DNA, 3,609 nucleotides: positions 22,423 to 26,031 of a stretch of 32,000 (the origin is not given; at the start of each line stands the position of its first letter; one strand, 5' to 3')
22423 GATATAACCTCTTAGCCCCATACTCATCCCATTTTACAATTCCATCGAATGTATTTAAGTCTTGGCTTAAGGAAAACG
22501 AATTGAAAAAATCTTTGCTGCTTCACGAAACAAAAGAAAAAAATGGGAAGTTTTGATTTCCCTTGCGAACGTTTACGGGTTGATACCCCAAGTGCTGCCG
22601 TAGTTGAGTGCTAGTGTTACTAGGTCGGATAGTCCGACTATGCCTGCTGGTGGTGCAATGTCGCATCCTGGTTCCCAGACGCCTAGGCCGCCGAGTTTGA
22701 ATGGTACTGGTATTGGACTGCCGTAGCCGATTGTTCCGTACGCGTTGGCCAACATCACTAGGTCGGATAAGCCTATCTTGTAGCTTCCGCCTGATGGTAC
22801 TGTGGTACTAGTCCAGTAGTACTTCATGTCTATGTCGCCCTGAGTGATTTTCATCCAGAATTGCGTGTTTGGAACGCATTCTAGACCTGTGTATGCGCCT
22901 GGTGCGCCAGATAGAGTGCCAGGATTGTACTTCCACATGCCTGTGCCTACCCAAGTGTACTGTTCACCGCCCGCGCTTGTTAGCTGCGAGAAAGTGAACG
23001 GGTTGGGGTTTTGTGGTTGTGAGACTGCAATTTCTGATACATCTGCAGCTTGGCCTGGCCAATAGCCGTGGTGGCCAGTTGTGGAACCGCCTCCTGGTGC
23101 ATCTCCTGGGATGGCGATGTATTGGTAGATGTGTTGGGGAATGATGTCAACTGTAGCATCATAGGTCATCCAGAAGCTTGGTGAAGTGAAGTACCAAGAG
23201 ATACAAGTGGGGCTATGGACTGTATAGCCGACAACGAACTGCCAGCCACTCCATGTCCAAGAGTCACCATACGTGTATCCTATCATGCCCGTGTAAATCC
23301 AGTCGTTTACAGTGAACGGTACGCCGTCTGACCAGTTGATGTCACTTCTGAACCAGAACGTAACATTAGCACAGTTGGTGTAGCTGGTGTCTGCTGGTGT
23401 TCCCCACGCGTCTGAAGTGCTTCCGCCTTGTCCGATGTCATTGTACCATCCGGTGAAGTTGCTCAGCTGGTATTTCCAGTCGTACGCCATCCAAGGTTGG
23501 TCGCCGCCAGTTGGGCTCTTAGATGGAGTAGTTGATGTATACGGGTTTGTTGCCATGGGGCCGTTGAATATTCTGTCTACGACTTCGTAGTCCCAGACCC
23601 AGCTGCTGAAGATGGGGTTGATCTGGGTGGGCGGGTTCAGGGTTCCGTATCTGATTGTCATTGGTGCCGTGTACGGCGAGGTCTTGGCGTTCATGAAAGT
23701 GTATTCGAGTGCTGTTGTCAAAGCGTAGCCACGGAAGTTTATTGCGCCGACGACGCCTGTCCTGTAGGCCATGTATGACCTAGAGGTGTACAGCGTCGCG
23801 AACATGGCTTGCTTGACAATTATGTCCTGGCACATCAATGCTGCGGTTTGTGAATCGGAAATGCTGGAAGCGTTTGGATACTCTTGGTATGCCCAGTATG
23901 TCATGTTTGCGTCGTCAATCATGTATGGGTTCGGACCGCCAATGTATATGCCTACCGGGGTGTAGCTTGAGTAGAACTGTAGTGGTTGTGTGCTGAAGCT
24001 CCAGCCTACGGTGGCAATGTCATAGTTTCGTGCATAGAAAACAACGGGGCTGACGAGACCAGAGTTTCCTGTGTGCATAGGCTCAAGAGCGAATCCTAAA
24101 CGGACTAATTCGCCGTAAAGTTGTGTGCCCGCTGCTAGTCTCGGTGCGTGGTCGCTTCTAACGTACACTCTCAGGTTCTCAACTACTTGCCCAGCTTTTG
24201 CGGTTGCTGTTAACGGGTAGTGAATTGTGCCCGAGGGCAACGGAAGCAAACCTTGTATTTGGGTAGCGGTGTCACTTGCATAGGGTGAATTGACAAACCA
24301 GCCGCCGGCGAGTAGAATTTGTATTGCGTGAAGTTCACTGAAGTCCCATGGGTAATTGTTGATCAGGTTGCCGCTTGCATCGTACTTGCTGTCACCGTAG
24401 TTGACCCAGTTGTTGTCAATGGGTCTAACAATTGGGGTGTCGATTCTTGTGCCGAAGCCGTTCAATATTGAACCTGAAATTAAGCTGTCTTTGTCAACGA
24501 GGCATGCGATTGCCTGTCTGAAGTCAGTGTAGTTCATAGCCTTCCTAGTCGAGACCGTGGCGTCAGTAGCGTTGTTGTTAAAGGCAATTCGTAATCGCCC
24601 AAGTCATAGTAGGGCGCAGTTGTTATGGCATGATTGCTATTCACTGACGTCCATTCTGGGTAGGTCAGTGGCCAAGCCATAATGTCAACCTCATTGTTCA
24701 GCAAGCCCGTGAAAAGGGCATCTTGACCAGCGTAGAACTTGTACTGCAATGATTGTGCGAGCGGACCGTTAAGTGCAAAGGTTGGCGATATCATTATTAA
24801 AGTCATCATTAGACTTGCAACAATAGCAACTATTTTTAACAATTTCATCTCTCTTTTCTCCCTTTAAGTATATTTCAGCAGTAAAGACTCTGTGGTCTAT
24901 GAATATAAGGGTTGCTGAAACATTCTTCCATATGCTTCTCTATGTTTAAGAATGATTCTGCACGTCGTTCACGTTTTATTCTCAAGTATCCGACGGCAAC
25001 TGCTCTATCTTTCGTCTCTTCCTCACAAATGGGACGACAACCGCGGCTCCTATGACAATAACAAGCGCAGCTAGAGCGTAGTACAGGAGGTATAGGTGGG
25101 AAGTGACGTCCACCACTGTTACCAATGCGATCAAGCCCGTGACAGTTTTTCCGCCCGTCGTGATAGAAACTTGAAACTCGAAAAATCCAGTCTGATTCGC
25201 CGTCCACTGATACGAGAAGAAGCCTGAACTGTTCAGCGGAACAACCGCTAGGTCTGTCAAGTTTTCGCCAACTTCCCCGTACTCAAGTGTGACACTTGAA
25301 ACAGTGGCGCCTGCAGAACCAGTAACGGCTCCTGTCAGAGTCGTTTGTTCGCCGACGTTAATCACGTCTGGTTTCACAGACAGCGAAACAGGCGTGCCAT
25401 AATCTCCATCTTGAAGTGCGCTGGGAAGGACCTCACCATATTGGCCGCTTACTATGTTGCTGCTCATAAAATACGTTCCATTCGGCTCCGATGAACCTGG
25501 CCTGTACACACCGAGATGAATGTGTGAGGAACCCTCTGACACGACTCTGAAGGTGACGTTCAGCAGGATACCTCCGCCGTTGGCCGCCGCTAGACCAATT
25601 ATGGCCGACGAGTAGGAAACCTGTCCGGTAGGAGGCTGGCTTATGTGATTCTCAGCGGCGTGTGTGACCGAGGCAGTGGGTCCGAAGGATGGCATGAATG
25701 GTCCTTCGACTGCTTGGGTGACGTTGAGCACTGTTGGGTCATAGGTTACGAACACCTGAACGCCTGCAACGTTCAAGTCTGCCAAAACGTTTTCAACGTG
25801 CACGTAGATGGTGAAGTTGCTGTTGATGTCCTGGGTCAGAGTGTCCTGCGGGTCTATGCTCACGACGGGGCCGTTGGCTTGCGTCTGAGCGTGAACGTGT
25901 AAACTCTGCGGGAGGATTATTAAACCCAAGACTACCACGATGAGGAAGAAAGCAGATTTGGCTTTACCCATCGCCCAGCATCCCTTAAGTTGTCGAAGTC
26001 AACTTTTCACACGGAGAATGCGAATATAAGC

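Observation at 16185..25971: Candidate cohesin-dockerin tether for an ABC-transporter binding protein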

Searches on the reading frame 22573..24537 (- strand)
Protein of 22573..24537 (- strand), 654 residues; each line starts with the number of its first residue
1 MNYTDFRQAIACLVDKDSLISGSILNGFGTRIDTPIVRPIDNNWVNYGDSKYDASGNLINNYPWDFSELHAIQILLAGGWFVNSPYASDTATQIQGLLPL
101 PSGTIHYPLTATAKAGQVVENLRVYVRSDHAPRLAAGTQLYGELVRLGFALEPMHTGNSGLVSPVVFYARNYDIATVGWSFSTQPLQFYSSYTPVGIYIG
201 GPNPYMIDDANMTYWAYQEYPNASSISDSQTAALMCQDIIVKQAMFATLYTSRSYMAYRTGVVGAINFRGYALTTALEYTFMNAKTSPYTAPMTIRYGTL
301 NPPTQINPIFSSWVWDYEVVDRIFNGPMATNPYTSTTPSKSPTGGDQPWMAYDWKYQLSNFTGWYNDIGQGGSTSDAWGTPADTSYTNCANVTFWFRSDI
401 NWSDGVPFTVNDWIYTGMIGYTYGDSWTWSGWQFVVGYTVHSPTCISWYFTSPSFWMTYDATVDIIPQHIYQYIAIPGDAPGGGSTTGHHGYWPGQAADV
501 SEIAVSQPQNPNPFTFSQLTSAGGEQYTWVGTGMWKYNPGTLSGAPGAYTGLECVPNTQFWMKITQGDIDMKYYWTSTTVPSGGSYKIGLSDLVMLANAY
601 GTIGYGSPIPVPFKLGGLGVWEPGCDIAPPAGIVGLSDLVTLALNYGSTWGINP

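Call 3: search_protein_families(library=pfam, proteins=[window:22573-24537:-], max_evalue=1)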
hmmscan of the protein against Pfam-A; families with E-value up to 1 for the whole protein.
window:22573-24537:- (654 aa): 1 family
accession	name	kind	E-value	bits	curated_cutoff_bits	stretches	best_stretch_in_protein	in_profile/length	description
PF00496.27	SBP_bac_5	-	8.6e-07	28.8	32.4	2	391-416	18-43/368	Bacterial extracellular solute-binding proteins, family 5 Middle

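Call 5: search_protein_families(library=ncbifam, proteins=[window:22573-24537:-], max_evalue=1)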
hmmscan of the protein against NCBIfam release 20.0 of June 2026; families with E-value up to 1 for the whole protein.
window:22573-24537:- (654 aa): 1 family
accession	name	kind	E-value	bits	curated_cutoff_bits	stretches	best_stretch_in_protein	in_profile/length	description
NF045467.1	Opp4A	equivalog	0.00049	18.4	650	1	390-416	93-119/556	oligopeptide ABC transporter substrate-binding protein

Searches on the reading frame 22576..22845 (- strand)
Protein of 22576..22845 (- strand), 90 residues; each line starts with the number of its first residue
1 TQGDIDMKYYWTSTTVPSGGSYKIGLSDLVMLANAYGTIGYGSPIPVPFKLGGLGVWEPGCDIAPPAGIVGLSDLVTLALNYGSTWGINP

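Call 4: search_protein_families(library=pfam, proteins=[window:22576-22845:-], max_evalue=10)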
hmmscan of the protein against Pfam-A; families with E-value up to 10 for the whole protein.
seq(90 aa): 0 families
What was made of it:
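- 22576..22821 (-): Dockerin-like C-terminal module of OppA, the last 82 aa. Repeat 1 is at 22732-22794 and repeat 2 at 22594-22665. Pfam Dockerin_1 gives no hit (call 4).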

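Call 35: search_solved_structures(query=A1, max_evalue=10, show_alignments=4)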
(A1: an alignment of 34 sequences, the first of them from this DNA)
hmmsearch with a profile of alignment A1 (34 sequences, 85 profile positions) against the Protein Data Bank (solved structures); distinct sequences matched with E-value up to 10: 5.
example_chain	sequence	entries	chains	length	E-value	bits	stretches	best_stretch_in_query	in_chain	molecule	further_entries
2y3n_B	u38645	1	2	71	0.0041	20.1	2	18-79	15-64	CELLULOSOMAL FAMILY-48 PROCESSIVE GLYCOSIDE HYDROLASE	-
7jz6_A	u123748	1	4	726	0.5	13.4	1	17-57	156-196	Catalase-peroxidase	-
9o6a_A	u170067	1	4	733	0.51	13.3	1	17-57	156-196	Catalase-peroxidase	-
2c2i_A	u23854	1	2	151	1.2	12.2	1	50-73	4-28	RV0130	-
6ali_A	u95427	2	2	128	1.3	12.1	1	13-58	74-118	Thioredoxin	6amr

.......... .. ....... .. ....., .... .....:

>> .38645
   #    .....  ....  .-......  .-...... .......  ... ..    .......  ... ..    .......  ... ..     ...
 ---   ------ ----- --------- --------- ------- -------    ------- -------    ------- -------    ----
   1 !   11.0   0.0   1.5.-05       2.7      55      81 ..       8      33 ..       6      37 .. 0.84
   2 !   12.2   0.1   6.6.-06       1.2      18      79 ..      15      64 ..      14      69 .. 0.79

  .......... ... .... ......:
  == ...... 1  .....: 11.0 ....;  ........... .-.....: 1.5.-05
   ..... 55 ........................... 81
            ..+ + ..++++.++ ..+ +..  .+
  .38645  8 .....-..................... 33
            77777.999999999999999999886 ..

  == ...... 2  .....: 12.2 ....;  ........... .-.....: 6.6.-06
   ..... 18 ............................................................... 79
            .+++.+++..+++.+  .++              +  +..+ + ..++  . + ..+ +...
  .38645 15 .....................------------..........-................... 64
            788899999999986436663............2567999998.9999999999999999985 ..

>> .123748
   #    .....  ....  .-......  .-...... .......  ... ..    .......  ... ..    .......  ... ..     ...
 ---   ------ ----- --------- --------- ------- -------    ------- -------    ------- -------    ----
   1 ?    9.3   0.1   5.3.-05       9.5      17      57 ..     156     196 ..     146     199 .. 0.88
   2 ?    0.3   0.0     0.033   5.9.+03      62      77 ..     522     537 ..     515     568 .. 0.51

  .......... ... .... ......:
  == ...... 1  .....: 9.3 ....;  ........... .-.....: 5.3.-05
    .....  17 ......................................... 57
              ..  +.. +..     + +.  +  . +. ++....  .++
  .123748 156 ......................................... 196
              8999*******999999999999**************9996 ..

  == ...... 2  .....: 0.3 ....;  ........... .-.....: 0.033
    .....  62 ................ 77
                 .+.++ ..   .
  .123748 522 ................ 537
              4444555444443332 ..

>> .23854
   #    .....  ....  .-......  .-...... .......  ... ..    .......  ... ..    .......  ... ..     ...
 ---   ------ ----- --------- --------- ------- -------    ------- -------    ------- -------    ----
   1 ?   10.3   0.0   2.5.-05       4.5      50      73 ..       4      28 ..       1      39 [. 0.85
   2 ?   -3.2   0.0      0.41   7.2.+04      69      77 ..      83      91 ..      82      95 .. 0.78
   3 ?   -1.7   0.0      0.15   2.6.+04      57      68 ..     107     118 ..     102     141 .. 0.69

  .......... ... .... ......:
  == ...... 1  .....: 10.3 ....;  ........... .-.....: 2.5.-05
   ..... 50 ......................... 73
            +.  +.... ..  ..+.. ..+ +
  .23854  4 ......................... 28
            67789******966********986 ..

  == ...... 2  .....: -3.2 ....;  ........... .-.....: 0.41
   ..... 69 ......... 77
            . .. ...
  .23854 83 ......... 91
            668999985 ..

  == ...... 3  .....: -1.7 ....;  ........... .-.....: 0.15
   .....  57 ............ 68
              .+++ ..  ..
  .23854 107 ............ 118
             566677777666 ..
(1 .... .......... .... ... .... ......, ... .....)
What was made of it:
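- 22576..22821 (-): A profile search of PDB gives a dockerin, 2y3n_B, as the only significant hit at E 0.004 (call 35).
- The only significant PDB match of the tail profile is the dockerin 2y3n_B (call 35). The top PDB hit of the tail profile is a dockerin (call 35).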

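Call 45: predict_structure(alignment_id=A1)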
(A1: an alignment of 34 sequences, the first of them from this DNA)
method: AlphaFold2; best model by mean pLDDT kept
length: 82 residues; sequences in the alignment: 34
mean_pLDDT: 64.0   pTM: 0.49
mean pLDDT of the five models: 64.0, 59.9, 59.5, 58.6, 54.0
residues with pLDDT >= 90: 0; 70-90: 34; 50-70: 27; < 50: 21
segments of 3 or more residues with pLDDT < 50: 40-56
pLDDT, mean of each block of 10 residues (from residue 1): 54 77 80 56 42 49 79 79 52
secondary structure, 60 per line:
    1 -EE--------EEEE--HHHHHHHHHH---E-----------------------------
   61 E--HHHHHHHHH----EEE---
elements in order: E12-15 H18-27 H64-72 E77-79
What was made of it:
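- On Dockerin type I (PF00404), for the OppA tail: The model has helices at tail residues 18-27 and 64-72 (call 45).
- Its linker is predicted to be disordered and the model is poor (call 45).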

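Call 48: fold_search(model_id=the predicted structure, library=pdb)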
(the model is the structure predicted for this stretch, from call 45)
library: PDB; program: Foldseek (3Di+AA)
matches with E <= 10: 9; with E <= 0.001: 0
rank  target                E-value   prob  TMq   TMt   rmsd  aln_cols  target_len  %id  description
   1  4wi0_B                5.8e-01  0.54  0.39  0.22   7.1        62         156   19  Crystal structure of Coh3ScaB-XDoc_M2ScaA complex: A C-terminal interface mutant of type II Cohesin-X-Dockerin complex (released 2015-10-07)
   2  4u3s_B                7.7e-01  0.51  0.39  0.23   5.3        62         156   19  Crystal structure of Coh3ScaB-XDoc_M1ScaA complex: A N-terminal interface mutant of type II Cohesin-X-Dockerin complex (released 2015-07-29)
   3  2b59_B                2.0e+00  0.25  0.39  0.22   7.8        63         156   16  The type II cohesin dockerin complex (released 2005-10-11)
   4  3kcp_A                3.3e+00  0.20  0.40  0.12   7.5        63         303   16  Crystal structure of interacting Clostridium thermocellum multimodular components (released 2010-02-09)
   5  2y3n_B                3.6e+00  0.28  0.41  0.54   6.4        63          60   17  Type II cohesin-dockerin domain from Bacteroides cellolosolvens (released 2012-01-11)
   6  5g5d_B                3.8e+00  0.18  0.40  0.22   8.1        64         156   11  Crystal Structure of the CohScaC2-XDocCipA type II complex from Clostridium thermocellum (released 2017-04-05)
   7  4fl4_L                5.1e+00  0.16  0.41  0.13   3.8        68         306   13  Scaffoldin conformation and dynamics revealed by a ternary complex from the Clostridium thermocellum cellulosome (released 2012-06-27)
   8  5k39_B                8.3e+00  0.10  0.39  0.22   6.9        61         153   13  THE TYPE II COHESIN DOCKERIN COMPLEX FROM CLOSTRIDIUM THERMOCELLUM (released 2017-03-29)
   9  4fl4_C                8.3e+00  0.09  0.39  0.12   6.2        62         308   18  Scaffoldin conformation and dynamics revealed by a ternary complex from the Clostridium thermocellum cellulosome (released 2012-06-27)
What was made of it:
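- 22576..22821 (-): The AF2 model has two helices, and all 9 Foldseek hits are dockerins but none is significant (calls 45, 48).
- On Dockerin type I (PF00404), for the OppA tail: All 9 Foldseek matches are dockerins but none is significant (call 48).
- The tail model is of low confidence (pLDDT 64), and its Foldseek matches are not significant, with best E 0.58 (calls 45, 48).
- Tried and rejected: AF2 of the tail alone: the model is low-confidence, so the Foldseek matches, although all dockerins, are not significant (calls 45, 48).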

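Call 76: search_protein_representatives(alignment_id=A1)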
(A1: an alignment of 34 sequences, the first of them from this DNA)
Query: 34 sequences, 85 profile positions. Proteins with E-value up to 0.001 (for the whole library): 622; up to 1e-10: 56; up to 1e-30: 2. The best 150 are listed.
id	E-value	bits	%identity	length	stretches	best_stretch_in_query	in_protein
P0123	1.5e-35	136.9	-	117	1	1-81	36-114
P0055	3.3e-35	135.8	-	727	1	1-83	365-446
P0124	4.8e-30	119.2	-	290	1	2-84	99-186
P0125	1.8e-29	117.4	-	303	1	2-84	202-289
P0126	2.1e-29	117.2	-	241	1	1-83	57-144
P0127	1.3e-28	114.6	-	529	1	1-84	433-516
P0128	7.0e-28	112.3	-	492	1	1-81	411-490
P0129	8.8e-28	112.0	-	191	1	2-83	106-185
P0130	2.8e-27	110.4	-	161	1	18-83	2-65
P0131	6.0e-27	109.3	-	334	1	1-83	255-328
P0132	7.5e-27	109.0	-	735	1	3-81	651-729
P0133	1.1e-26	108.5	-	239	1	4-84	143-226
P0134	3.2e-26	107.0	-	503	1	1-83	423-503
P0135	1.2e-25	105.1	-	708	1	1-83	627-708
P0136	2.1e-25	104.4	-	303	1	1-83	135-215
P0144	6.6e-19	83.6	-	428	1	4-81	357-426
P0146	2.1e-17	78.7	-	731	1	3-81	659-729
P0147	1.2e-16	76.3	-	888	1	12-82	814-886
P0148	8.2e-16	73.6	-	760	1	1-82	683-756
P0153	6.4e-14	67.6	-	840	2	5-82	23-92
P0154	7.9e-14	67.3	-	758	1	3-80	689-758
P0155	8.5e-14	67.2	-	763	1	1-82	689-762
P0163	6.1e-12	61.2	-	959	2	1-64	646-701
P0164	9.4e-12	60.6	-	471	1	2-80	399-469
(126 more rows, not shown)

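Call 79: search_protein_families(library=pfam, proteins=[P0128, P0144, P0146, P0148, P0154, P0155, P0164, P0153, P0163, P0147], max_evalue=0.001)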
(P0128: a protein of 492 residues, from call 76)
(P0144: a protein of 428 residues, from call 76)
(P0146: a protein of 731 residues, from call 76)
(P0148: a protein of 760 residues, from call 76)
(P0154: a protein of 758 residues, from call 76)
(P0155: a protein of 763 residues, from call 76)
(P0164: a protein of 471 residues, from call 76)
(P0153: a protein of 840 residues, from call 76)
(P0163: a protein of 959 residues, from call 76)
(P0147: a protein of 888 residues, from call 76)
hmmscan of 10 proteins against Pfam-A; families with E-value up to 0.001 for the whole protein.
P0128 (492 aa): 0 families

P0144 (428 aa): 0 families

P0146 (731 aa): 0 families

P0148 (760 aa): 1 family
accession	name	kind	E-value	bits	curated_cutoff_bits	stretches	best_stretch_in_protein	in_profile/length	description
PF00496.27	SBP_bac_5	-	5.1e-22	78.9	32.4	1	39-292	152-362/368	Bacterial extracellular solute-binding proteins, family 5 Middle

P0154 (758 aa): 1 family
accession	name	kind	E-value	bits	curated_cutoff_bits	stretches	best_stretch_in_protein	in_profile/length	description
PF00496.27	SBP_bac_5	-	6.8e-19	68.6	32.4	1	48-298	149-364/368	Bacterial extracellular solute-binding proteins, family 5 Middle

P0155 (763 aa): 1 family
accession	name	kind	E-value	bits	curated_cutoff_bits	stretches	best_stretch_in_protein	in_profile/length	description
PF00496.27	SBP_bac_5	-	3.2e-21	76.3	32.4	1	31-302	146-366/368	Bacterial extracellular solute-binding proteins, family 5 Middle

P0164 (471 aa): 1 family
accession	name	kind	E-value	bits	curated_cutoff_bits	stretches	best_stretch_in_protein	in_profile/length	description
PF00496.27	SBP_bac_5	-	2.2e-05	24.2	32.4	0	335-398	100-153/368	Bacterial extracellular solute-binding proteins, family 5 Middle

P0153 (840 aa): 1 family
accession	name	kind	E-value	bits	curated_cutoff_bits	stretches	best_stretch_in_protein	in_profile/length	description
PF07705.17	CARDB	-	4.9e-06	27.1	22.7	1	678-761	3-85/101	CARDB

P0163 (959 aa): 2 families
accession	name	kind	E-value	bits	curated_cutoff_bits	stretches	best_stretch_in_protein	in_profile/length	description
PF00496.27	SBP_bac_5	-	6.5e-22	78.6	32.4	1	4-258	146-363/368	Bacterial extracellular solute-binding proteins, family 5 Middle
PF00404.24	Dockerin_1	-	6e-05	23.6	22.9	1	901-949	1-50/57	Dockerin type I domain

P0147 (888 aa): 1 family
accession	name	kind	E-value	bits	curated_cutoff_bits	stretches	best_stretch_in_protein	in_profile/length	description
PF00496.27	SBP_bac_5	-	7.6e-28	98.1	32.4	2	35-202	144-284/368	Bacterial extracellular solute-binding proteins, family 5 Middle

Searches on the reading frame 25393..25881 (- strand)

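Call 4: search_protein_families(library=pfam, proteins=[window:25393-25881:-], max_evalue=10)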
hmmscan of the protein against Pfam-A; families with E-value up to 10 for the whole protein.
seq(163 aa): 1 family
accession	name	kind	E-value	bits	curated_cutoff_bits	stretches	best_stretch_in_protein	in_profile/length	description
PF00963.24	Cohesin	-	1.2e-06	29.3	24.1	1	17-118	10-106/139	Cohesin domain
